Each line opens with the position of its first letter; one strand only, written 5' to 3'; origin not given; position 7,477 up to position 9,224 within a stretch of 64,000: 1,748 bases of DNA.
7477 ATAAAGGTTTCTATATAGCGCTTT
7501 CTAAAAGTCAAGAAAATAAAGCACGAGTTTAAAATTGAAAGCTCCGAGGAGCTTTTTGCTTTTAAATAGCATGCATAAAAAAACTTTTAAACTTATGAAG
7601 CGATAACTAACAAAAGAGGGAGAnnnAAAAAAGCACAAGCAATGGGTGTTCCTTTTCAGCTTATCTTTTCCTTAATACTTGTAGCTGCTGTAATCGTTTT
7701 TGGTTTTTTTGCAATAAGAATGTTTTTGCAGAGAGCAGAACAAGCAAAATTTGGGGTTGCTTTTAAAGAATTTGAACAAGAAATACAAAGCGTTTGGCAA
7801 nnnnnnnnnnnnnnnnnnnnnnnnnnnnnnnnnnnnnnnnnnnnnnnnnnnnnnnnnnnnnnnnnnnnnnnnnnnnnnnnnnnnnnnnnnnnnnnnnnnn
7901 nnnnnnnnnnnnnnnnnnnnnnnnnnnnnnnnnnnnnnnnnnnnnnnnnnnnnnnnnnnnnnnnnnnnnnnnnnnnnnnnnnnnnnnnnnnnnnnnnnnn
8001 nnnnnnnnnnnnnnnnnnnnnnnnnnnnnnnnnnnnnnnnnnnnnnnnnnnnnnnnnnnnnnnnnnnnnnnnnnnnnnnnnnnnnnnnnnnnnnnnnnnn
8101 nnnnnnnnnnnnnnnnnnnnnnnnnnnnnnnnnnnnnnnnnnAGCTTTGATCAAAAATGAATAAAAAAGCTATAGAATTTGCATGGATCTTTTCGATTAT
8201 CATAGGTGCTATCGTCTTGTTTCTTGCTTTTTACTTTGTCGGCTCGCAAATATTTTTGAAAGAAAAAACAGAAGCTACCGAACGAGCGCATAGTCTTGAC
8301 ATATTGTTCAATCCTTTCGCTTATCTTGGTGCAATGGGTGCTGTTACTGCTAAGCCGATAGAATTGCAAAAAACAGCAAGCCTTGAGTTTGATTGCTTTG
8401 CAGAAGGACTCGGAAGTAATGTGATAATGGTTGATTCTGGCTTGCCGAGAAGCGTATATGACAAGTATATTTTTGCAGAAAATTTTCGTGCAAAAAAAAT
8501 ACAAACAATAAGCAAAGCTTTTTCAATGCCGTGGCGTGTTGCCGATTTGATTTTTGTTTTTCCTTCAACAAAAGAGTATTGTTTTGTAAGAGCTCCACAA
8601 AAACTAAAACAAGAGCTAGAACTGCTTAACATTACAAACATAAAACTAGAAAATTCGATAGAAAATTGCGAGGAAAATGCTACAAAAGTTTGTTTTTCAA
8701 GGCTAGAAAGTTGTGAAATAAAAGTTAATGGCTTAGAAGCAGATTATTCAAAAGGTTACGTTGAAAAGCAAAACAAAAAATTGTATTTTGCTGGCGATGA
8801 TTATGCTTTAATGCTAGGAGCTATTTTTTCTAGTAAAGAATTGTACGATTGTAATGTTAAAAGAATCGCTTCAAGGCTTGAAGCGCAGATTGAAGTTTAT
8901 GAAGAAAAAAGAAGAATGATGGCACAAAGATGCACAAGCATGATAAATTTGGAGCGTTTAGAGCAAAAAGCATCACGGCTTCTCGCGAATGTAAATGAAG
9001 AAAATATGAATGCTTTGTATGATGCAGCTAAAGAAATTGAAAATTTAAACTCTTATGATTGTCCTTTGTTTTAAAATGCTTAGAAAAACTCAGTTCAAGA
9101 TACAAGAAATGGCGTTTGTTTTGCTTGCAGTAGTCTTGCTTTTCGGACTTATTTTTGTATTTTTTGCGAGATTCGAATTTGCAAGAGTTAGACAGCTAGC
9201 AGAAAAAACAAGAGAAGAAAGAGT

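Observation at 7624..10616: Four-gene cluster of Cys-rich proteins with archaeal class III (prepilin-like) signal peptides, next to a winged-helix regulator and the S-layer gene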

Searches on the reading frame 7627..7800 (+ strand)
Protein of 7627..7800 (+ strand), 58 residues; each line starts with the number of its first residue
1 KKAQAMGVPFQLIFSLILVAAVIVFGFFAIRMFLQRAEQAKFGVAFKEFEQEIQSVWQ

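Call 71: search_solved_structures(query=A5, max_evalue=10)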
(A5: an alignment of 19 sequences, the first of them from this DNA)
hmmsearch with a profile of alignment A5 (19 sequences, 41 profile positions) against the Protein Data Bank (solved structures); distinct sequences matched with E-value up to 10: 8.
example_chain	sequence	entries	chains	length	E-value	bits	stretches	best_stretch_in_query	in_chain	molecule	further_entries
8pfb_G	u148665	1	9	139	0.11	15.5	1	12-39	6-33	Type IV pilin PilE1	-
9eys_X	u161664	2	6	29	0.24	14.4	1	8-26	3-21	Photosystem one PsaX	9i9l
9t5u_T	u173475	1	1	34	0.71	12.9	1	6-31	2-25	PsbT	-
7vlu_A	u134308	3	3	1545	4.6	10.3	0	18-37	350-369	ATP-binding cassette sub-family C member 9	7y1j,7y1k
7mit_E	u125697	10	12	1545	4.7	10.3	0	18-37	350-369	Isoform SUR2B of ATP-binding cassette sub-family C member 9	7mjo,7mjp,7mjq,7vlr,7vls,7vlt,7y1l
5weh_D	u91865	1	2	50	4.7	10.3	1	15-28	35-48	Aa3-type cytochrome c oxidase subunit IV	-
1m56_D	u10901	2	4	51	4.9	10.2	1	15-28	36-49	CYTOCHROME C OXIDASE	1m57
8eqm_T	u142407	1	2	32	6.4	9.8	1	11-31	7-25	Photosystem II reaction center protein T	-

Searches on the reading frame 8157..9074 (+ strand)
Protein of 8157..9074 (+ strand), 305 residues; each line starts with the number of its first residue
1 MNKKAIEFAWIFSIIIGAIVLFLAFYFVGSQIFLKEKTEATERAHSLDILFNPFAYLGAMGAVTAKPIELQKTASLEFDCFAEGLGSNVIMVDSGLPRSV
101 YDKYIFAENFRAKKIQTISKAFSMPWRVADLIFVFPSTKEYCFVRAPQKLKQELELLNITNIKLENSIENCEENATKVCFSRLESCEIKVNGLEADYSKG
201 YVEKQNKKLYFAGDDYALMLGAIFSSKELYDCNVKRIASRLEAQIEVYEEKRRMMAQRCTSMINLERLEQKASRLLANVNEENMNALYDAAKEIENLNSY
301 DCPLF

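Call 3: search_protein_families(library=pfam, proteins=[window:8157-9074:+], max_evalue=1)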
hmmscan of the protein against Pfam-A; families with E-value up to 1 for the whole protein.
window:8157-9074:+ (305 aa): 3 families
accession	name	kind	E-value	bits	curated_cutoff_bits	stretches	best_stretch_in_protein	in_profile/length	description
PF20892.2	SidC_lipid-bd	-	0.015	15.7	27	1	224-289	2-62/127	SidC, lipid-binding domain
PF08611.15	DUF1774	-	0.029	15.1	23.5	1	2-42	44-84/95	Fungal protein of unknown function (DUF1774)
PF23833.1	DUF7203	-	0.037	14.6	27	1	224-292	19-89/109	Family of unknown function (DUF7203)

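Call 8: find_homologous_proteins(query=window:8157-9074:+, max_evalue=0.01)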
Query window:8157-9074:+ (305 aa): 59 proteins with E <= 0.01 among 1362 candidates.
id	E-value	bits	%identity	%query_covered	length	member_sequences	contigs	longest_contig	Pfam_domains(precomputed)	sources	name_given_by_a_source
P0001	1.0e-196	670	100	100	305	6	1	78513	-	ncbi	ncbi:MAG: hypothetical protein QXW65_00095 [Candidatus Pacearchaeota archaeon]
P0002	6.1e-137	474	72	100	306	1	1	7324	-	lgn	-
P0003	1.6e-122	427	63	100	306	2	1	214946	-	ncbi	ncbi:MAG: hypothetical protein QXP53_00945 [Candidatus Pacearchaeota archaeon]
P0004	8.5e-107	375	57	100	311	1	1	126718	-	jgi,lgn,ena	-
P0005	2.7e-104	367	57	100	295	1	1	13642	-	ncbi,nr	ncbi:MAG: hypothetical protein NZ889_01540 [Candidatus Pacearchaeota archaeon]|nr:hypothetical prote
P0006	1.1e-103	365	56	100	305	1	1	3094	-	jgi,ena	-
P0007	1.9e-97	344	55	93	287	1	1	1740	-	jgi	-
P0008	1.5e-89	318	49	100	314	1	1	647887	-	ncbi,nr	ncbi:MAG: hypothetical protein JSW08_02615 [archaeon]|nr:MAG: hypothetical protein JSW08_02615 [arch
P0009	1.6e-86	308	46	99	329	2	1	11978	-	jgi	-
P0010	8.7e-73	263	44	98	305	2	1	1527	-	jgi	-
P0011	6.6e-72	260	42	100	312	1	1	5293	-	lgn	-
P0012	2.8e-71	258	42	99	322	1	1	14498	-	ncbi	-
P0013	4.6e-70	254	44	98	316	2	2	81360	-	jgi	-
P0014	2.2e-69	252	42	99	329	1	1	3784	-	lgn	-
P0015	7.1e-68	247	45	100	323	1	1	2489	-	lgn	-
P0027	3.3e-62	229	41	100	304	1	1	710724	-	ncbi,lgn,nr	ncbi:MAG: hypothetical protein IB618_03870 [Candidatus Pacearchaeota archaeon]|nr:MAG: hypothetical 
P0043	3.8e-46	176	36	99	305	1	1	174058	-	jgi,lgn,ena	-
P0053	8.8e-26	109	32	84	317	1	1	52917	-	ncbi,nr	ncbi:Uncharacterised protein [uncultured archaeon]|nr:Uncharacterised protein [uncultured archaeon]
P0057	1.5e-20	92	28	95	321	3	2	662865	-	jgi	jgi:hypothetical protein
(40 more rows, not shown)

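Call 9: find_encoding_contigs(protein=P0008, flank=10000, max_places=2)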
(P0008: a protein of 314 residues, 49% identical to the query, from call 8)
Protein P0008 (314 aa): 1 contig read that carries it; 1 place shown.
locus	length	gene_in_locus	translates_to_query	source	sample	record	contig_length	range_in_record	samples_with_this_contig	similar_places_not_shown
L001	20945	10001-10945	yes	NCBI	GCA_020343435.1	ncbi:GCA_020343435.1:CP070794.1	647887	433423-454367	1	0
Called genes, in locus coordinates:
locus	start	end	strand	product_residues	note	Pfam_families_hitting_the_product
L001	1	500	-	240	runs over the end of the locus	PF02775:TPP_enzyme_C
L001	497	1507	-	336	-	PF01855:POR_N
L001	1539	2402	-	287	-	PF01135:PCMT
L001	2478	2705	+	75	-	PF13828:DUF4190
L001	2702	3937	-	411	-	PF03952:Enolase_N, PF00113:Enolase_C, PF13378:MR_MLE_C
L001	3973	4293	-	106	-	PF01192:RNA_pol_Rpb6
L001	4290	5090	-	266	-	PF01138:RNase_PH, PF03725:RNase_PH_C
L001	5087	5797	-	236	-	PF01138:RNase_PH, PF03725:RNase_PH_C (weak)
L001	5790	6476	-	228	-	PF14382:ECR1_N (weak), PF22625:ECR1_N_2 (weak), PF00013:KH_1, PF15985:KH_6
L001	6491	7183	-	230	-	PF01172:SBDS_N, PF09377:SBDS_domain_II, PF20268:SBDS_C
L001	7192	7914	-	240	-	PF10584:Proteasome_A_N, PF00227:Proteasome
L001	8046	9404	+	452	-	-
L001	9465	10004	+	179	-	-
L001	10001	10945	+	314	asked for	-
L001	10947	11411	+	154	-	-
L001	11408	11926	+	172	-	-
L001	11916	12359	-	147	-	PF25212:HVO_A0114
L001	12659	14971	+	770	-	PF05124:S_layer_C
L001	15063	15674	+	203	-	-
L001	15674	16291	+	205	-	-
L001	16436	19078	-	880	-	-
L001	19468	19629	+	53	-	PF03911:Sec61_beta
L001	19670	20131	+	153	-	PF00293:NUDIX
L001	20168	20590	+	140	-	-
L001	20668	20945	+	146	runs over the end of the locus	-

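Call 10: find_encoding_contigs(protein=P0027, flank=10000, max_places=2)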
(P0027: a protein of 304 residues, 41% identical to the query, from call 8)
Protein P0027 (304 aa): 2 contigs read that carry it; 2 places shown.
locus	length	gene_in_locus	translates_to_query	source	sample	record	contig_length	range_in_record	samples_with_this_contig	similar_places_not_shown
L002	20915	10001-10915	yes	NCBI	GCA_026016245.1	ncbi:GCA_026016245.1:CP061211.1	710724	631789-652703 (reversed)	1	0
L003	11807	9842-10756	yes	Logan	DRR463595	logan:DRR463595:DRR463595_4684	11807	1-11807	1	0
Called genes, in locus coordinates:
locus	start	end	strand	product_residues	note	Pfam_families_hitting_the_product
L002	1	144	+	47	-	PF09723:Zn_ribbon_8 (weak)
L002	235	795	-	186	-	PF01558:POR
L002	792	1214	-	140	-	PF04463:2-thiour_desulf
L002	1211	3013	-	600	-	PF01855:POR_N, PF17147:PFOR_II (faint), PF02775:TPP_enzyme_C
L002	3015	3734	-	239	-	PF01135:PCMT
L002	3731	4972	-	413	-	PF03952:Enolase_N, PF00113:Enolase_C, PF13378:MR_MLE_C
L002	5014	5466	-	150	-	PF01192:RNA_pol_Rpb6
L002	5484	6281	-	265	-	PF01138:RNase_PH, PF03725:RNase_PH_C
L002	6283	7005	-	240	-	PF01138:RNase_PH, PF03725:RNase_PH_C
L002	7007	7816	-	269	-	PF22625:ECR1_N_2 (weak), PF00013:KH_1, PF15985:KH_6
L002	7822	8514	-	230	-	PF01172:SBDS_N, PF09377:SBDS_domain_II, PF20268:SBDS_C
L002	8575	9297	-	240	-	PF10584:Proteasome_A_N, PF00227:Proteasome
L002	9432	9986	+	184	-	-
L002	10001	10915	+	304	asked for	-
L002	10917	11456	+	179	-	-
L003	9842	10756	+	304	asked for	-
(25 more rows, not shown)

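Call 11: find_encoding_contigs(protein=P0057, flank=10000, max_places=2)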
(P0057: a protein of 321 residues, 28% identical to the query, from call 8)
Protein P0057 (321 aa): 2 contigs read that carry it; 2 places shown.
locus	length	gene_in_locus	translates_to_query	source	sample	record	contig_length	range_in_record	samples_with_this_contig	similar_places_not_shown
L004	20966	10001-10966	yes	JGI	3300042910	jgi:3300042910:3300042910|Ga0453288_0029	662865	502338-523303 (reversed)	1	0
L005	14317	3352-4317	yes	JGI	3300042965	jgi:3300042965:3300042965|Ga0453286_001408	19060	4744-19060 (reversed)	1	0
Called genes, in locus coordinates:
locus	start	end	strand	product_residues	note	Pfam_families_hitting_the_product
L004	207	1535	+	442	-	PF13173:AAA_14, PF13635:DUF4143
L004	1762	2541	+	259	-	-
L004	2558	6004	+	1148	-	-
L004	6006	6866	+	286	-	-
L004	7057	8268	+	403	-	-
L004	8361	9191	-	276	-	-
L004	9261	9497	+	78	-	-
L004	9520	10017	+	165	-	-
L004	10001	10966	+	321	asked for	-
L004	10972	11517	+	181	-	-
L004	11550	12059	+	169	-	-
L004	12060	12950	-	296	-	PF00557:Peptidase_M24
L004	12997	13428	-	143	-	PF13636:Methyltranf_PUA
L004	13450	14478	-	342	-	PF17125:Methyltr_RsmF_N, PF01189:Methyltr_RsmB-F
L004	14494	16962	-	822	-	PF03104:DNA_pol_B_exo1, PF10108:DNA_pol_B_exo2 (weak), PF13482:RNase_H_2 (weak), PF00136:DNA_pol_B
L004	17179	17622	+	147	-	-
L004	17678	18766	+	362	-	PF00752:XPG_N, PF00867:XPG_I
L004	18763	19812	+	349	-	PF00817:IMS, PF11798:IMS_HHH (faint), PF21999:IMS_HHH_1 (weak), PF11799:IMS_C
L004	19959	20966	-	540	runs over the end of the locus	PF00118:Cpn60_TCP1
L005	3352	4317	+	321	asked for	-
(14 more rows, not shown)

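Call 13: search_protein_families(library=ncbifam, proteins=[window:8157-9074:+], max_evalue=10)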
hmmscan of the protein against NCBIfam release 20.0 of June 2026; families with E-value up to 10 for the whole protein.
window:8157-9074:+ (305 aa): 3 families
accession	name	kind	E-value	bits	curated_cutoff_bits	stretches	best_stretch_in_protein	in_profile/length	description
NF001074.0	PRK00118.2-4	equivalog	0.012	16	186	1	197-292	14-104/110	putative DNA-binding protein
NF003034.1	PRK03918.1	equivalog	0.049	11.6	700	1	146-294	610-752/878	DNA double-strand break repair ATPase Rad50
NF001071.0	PRK00118.2-1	equivalog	0.078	13.4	160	1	214-298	33-116/117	putative DNA-binding protein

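Call 14: search_solved_structures(query=A1, max_evalue=10)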
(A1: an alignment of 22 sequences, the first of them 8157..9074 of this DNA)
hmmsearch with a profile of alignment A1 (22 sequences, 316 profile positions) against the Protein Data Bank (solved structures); distinct sequences matched with E-value up to 10: 4.
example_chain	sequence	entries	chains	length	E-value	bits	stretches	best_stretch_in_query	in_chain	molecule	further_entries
5mpy_A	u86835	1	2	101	0.84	12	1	45-86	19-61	Multiple organellar RNA editing factor 9, chloroplastic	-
2d3e_A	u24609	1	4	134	0.87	12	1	242-309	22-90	General control protein GCN4 and Tropomyosin 1 alpha chain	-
5gi0_A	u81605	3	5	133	1.6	11.1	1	45-86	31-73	Multiple organellar RNA editing factor 9, chloroplastic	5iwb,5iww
2efr_A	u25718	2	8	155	4.1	9.8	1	242-308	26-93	General control protein GCN4 and Tropomyosin 1 alpha chain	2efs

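Call 16: find_related_loci(query=A1, collection=genome_contigs, flank=10000)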
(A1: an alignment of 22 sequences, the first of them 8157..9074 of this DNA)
Query A1 (305 aa) in genome_contigs; peptide patterns used: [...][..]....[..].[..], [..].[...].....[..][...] (x = any residue, [..] = any of these).
600 stretches matched a pattern (row limit reached: there are more); 10 encode a relative of the query (tblastn E <= 1e-3); 10 distinct loci.
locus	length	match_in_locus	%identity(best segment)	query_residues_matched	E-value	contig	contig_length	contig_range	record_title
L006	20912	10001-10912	63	2-305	4e-131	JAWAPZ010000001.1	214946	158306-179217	MAG: Candidatus Pacearchaeota archaeon isolate SZTDM-2_201709_bins_215 SZTDM-2_201709_bins_215_scaffold_1, whole genome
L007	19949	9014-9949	45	1-305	5e-85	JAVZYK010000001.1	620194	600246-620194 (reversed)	MAG: Candidatus Pacearchaeota archaeon isolate JZ-3_201901_bins_14 JZ-3_201901_bins_14_scaffold_1, whole genome shotgun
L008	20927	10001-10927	41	1-305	1e-71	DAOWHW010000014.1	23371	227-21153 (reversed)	MAG TPA_asm: archaeon isolate CSMAG_2027 CSMAG_2027_k141_519682_length_23371_cov_29.7379, whole genome shotgun sequence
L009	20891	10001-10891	41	7-305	8e-71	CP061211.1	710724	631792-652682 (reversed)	MAG: Candidatus Pacearchaeota archaeon isolate Pace33H chromosome, complete genome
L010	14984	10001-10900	40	1-305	1e-70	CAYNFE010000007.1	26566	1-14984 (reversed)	MAG TPA_asm: Candidatus Woesearchaeota archaeon isolate binchicken_co228_136 genome assembly, contig: NODE_2359_length_2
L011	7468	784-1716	41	1-305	5e-70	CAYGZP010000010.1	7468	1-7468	MAG TPA_asm: Candidatus Woesearchaeota archaeon isolate ERP119294_co1_199 genome assembly, contig: NODE_14419_length_746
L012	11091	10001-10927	38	6-305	2e-61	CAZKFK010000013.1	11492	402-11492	MAG TPA_asm: Candidatus Woesearchaeota archaeon isolate SRP098346_co1_191 genome assembly, contig: NODE_6973_length_1149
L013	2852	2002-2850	41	1-264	3e-57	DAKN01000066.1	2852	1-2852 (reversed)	MAG TPA_asm: Candidatus Pacearchaeota archaeon UBA284 UBA284_contig_166593, whole genome shotgun sequence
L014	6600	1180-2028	35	3-278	4e-51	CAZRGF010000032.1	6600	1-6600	MAG TPA_asm: Candidatus Woesearchaeota archaeon isolate SRP178699_co1_535 genome assembly, contig: NODE_16859_length_660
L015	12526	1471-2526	32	3-305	2e-41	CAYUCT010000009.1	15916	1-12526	MAG TPA_asm: Candidatus Woesearchaeota archaeon isolate binchicken_co220_164 genome assembly, contig: NODE_2335_length_1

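Call 24: predict_structure(alignment_id=A1)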
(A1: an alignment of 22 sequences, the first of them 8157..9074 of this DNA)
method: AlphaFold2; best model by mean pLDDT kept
length: 305 residues; sequences in the alignment: 22
mean_pLDDT: 86.4   pTM: 0.80
mean pLDDT of the five models: 86.4, 83.1, 82.7, 81.4, 79.4
residues with pLDDT >= 90: 170; 70-90: 94; 50-70: 31; < 50: 10
segments of 3 or more residues with pLDDT < 50: 54-62
pLDDT, mean of each block of 10 residues (from residue 1): 70 91 84 65 62 45 63 90 89 82 91 89 92 93 95 88 94 95 89 94 96 95 97 97 93 83 89 97 97 89 80
secondary structure, 60 per line:
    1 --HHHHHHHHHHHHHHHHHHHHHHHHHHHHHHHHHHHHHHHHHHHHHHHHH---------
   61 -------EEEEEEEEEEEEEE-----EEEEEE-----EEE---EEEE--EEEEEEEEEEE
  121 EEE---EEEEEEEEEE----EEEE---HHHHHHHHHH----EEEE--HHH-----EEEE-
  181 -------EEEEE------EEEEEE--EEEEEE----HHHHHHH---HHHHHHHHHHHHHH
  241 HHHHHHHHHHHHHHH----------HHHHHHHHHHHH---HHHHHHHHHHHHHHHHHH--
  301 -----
elements in order: H3-51 E68-81 E87-92 E98-100 E104-107 E110-123 E127-136 E141-144 H148-157 E162-165 E176-179 E188-192 E199-204 E207-212 H217-223 H227-255 H266-277 H281-298

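Call 34: find_encoding_contigs(protein=P0001, flank=10000, max_places=2)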
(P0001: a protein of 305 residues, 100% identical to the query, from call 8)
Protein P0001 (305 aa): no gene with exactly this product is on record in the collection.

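Call 51: find_encoding_contigs(protein=P0053, flank=10000, max_places=2)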
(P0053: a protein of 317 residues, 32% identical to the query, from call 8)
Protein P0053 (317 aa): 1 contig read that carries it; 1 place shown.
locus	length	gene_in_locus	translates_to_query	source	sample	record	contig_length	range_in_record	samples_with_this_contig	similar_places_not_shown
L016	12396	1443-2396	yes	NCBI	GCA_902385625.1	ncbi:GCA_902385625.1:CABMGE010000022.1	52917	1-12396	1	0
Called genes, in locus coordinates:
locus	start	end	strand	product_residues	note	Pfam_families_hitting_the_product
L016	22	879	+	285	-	-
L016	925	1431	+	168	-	-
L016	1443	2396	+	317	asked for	-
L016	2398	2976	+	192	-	-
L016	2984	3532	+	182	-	-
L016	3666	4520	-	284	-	-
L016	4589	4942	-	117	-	PF25212:HVO_A0114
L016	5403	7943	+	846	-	PF05124:S_layer_C (faint)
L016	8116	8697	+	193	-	-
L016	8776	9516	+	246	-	-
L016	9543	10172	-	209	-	PF01569:PAP2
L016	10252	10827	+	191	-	-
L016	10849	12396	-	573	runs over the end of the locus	PF07705:CARDB (faint), PF11611:DUF4352 (weak)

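Call 52: find_encoding_contigs(protein=P0043, flank=10000, max_places=2)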
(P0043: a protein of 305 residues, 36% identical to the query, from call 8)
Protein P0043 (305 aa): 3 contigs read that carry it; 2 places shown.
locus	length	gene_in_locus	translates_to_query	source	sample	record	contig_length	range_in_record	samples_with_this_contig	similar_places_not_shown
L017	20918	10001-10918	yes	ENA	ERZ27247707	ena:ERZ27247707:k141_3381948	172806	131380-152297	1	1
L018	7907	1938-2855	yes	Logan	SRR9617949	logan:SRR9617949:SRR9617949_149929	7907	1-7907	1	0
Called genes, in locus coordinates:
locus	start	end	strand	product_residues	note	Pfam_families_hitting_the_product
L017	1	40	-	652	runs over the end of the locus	PF11614:FixG_C (faint), PF19077:Big_13 (faint), PF23619:Ig_VWA7 (faint)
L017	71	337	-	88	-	PF13463:HTH_27 (weak)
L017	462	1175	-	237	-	PF01135:PCMT, PF01596:Methyltransf_3 (weak), PF13489:Methyltransf_23 (weak)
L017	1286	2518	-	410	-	PF03952:Enolase_N, PF00113:Enolase_C, PF13378:MR_MLE_C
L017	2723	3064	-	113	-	-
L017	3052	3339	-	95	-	-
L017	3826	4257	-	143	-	PF06935:DUF1284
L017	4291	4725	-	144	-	PF01192:RNA_pol_Rpb6 (weak)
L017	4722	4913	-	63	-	-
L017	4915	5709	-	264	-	PF01138:RNase_PH, PF03725:RNase_PH_C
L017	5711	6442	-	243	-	PF01138:RNase_PH, PF03725:RNase_PH_C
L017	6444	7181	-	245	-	PF14382:ECR1_N (faint), PF22625:ECR1_N_2 (weak), PF21266:S1_RRP4 (weak), PF15985:KH_6, PF00013:KH_1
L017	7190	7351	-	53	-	-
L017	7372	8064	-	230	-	PF01172:SBDS_N, PF09377:SBDS_domain_II, PF20268:SBDS_C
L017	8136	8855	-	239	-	PF10584:Proteasome_A_N, PF00227:Proteasome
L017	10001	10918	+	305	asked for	-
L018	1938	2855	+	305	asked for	-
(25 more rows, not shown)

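Call 103: search_protein_families(library=pfam, proteins=[L004:2558-6004:+, L004:7057-8268:+], max_evalue=0.01)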
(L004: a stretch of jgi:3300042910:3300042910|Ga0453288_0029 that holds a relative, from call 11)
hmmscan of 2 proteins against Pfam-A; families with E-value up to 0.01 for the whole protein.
L004:2558-6004:+ (1148 aa): 0 families

L004:7057-8268:+ (403 aa): 0 families
